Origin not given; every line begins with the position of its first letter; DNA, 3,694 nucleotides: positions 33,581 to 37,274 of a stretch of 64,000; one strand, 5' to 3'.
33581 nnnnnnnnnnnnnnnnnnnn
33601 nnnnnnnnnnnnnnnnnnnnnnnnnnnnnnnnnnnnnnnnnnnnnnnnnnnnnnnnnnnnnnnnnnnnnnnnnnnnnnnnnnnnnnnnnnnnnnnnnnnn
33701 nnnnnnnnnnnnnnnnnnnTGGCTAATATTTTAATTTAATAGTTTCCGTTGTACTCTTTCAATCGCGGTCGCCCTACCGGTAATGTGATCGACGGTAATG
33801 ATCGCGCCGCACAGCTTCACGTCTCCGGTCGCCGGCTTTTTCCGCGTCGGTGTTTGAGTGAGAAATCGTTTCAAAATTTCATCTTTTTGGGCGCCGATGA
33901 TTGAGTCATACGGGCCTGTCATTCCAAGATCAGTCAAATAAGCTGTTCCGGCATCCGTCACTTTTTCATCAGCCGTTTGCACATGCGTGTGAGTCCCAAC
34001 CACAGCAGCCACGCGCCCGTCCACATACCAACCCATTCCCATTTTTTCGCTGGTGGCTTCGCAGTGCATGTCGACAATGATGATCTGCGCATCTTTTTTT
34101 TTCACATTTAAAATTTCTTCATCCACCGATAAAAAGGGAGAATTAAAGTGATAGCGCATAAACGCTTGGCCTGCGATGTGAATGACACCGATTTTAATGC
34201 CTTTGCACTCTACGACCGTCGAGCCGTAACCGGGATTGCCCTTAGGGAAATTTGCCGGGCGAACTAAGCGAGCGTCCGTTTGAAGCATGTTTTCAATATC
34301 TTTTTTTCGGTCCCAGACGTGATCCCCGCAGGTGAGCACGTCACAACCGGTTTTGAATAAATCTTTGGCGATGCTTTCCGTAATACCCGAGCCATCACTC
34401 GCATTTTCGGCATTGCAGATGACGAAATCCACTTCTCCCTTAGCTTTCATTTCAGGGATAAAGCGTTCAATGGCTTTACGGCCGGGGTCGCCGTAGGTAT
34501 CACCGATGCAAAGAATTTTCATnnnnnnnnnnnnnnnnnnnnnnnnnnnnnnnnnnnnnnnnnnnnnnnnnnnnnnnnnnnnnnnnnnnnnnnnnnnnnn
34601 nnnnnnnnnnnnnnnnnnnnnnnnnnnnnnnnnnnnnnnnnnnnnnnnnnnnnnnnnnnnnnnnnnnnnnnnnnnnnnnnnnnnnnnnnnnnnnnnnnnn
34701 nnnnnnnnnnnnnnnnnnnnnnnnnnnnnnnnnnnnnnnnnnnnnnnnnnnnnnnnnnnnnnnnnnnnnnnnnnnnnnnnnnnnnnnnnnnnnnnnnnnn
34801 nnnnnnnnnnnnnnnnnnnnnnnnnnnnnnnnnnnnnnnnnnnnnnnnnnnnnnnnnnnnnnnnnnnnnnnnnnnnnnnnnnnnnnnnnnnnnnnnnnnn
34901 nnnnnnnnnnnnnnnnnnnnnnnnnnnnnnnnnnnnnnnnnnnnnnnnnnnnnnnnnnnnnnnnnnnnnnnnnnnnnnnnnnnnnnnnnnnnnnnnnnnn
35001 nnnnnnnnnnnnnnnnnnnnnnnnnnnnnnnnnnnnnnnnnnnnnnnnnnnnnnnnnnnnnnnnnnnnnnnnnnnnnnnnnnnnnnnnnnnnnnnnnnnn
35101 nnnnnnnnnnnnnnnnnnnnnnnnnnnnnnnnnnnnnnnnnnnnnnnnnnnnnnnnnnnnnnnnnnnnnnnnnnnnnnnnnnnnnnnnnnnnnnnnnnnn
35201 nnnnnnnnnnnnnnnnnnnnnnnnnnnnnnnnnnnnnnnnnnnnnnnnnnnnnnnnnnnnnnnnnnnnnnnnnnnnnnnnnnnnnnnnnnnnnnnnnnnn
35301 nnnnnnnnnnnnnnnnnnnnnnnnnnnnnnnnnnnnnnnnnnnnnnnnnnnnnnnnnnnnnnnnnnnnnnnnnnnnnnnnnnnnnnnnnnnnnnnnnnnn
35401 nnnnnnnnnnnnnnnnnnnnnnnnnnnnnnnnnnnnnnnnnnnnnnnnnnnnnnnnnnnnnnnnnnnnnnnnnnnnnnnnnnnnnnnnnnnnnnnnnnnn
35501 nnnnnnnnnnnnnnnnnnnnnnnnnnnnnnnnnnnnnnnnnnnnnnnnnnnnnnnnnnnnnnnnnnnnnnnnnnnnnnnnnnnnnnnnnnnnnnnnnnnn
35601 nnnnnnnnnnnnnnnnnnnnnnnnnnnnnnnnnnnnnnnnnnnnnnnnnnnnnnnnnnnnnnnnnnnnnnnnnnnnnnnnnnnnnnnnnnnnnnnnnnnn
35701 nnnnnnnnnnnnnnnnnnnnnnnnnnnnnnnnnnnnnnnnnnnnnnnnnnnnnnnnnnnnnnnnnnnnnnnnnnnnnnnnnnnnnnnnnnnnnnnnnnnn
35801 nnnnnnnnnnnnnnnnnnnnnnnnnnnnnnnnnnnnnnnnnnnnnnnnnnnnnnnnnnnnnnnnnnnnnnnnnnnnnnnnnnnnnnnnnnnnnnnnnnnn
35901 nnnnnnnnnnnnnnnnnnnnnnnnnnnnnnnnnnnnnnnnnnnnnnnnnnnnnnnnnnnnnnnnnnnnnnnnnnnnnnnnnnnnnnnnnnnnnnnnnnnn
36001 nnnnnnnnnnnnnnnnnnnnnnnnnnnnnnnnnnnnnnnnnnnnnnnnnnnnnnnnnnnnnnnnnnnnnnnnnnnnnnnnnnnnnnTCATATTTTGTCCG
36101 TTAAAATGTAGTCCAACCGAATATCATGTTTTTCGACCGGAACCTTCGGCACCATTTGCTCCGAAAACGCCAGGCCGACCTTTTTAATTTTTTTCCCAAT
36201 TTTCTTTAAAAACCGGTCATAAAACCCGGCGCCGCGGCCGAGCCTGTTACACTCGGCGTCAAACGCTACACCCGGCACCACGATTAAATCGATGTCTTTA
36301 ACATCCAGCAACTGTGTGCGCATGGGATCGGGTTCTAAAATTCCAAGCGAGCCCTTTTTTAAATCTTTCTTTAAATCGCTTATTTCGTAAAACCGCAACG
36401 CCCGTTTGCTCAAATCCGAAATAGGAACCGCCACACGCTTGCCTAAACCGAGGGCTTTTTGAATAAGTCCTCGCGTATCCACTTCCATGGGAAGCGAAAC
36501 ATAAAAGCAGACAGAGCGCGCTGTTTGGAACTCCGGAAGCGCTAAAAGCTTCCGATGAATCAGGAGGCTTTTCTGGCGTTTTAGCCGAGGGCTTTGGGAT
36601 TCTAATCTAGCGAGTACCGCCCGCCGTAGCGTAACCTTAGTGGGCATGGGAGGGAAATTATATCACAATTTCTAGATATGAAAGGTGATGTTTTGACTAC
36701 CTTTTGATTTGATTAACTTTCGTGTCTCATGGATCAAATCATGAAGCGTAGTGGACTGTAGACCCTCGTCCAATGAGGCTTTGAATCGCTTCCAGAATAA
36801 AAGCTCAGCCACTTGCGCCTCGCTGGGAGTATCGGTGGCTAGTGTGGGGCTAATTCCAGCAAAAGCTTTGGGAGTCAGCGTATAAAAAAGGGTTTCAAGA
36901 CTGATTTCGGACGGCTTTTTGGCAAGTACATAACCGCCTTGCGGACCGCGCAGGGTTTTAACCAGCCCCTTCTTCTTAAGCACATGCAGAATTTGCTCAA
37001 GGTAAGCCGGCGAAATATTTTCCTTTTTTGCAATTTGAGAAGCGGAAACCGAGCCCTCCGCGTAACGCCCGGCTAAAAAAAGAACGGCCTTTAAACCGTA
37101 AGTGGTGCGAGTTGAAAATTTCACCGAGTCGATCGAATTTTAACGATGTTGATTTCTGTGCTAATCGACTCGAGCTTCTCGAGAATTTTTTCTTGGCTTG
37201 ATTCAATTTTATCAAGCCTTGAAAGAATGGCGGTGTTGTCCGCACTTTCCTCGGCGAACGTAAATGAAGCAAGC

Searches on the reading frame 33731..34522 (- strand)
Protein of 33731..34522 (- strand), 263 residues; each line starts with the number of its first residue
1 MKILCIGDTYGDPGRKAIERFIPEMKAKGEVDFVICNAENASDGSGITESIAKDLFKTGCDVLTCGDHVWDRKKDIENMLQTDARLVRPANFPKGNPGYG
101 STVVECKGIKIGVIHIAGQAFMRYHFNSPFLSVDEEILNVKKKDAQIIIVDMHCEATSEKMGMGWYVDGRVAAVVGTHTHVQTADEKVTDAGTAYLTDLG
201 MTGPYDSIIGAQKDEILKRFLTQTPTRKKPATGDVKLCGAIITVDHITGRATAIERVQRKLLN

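Call 12: search_protein_families(library=pfam, proteins=[window:33731-34522:-], max_evalue=0.001)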
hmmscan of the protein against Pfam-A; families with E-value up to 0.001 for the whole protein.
window:33731-34522:- (263 aa): 2 families
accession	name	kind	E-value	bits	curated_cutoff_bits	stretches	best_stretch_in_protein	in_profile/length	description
PF13277.11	YmdB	-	5.5e-99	331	27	1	4-257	1-253/253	YmdB-like protein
PF00149.33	Metallophos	-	2.1e-08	35.3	21.5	1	1-181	1-190/191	Calcineurin-like phosphoesterase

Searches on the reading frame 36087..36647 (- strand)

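Call 12: search_protein_families(library=pfam, proteins=[window:36087-36647:-], max_evalue=0.001)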
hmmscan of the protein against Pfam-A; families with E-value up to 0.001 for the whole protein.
window:36087-36647:- (186 aa): 1 family
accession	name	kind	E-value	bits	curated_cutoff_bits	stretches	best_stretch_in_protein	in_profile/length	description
PF01812.26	5-FTHF_cyc-lig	-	1.4e-45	156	27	1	4-183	1-185/186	5-formyltetrahydrofolate cyclo-ligase family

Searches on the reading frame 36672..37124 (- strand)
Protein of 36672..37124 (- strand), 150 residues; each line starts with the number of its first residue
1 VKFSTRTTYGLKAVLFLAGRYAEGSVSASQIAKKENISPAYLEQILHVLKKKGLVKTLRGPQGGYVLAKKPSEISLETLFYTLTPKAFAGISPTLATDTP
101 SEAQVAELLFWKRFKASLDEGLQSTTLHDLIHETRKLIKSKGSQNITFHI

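Call 12: search_protein_families(library=pfam, proteins=[window:36672-37124:-], max_evalue=0.001)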
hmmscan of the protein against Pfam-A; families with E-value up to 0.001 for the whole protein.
window:36672-37124:- (150 aa): 3 families
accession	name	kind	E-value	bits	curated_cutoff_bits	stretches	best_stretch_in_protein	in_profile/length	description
PF02082.26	Rrf2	-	1e-28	100.6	30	1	3-133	1-132/132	Iron-dependent Transcriptional regulator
PF03444.21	HrcA_DNA-bdg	-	1.7e-05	24.9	21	1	23-69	21-67/79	Winged helix-turn-helix transcription repressor, HrcA DNA-binding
PF01047.28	MarR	-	0.0004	20.7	24.6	1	21-61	13-53/59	MarR family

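Call 44: search_protein_families(library=ncbifam, proteins=[window:36672-37124:-], max_evalue=0.00001)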
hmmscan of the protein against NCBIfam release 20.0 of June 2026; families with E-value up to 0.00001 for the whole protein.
window:36672-37124:- (150 aa): 8 families
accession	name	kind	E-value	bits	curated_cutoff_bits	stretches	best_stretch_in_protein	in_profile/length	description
TIGR00738.1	rrf2_super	superfamily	2.8e-30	104.9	73.3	1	1-131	1-131/132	Rrf2 family transcriptional regulator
NF047409.1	Cys_reg_CymR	equivalog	8.3e-26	90.8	195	1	1-136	1-129/139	cysteine metabolism transcriptional regulator CymR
TIGR02010.1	IscR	equivalog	5.2e-20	71.7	207.55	1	1-134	1-133/135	Fe-S cluster assembly transcriptional regulator IscR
NF008110.0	PRK10857.1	equivalog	3.9e-14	52.7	275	1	1-83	1-83/164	Fe-S cluster assembly transcriptional regulator IscR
TIGR02944.1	suf_reg_Xantho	equivalog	3.7e-11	43.5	110.65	1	2-84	3-84/130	SUF system Fe-S cluster assembly regulator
NF008886.0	PRK11920.1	equivalog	4.1e-11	42.8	193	1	1-78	1-77/153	iron-responsive transcriptional regulator RirA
NF008240.0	PRK11014.1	equivalog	5.7e-11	42.6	182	1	1-139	1-136/141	nitric oxide-sensing transcriptional repressor NsrR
NF041852.1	trans_reg_HypR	equivalog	6.3e-08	32.7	180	1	19-86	16-83/139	redox-sensitive transcriptional regulator HypR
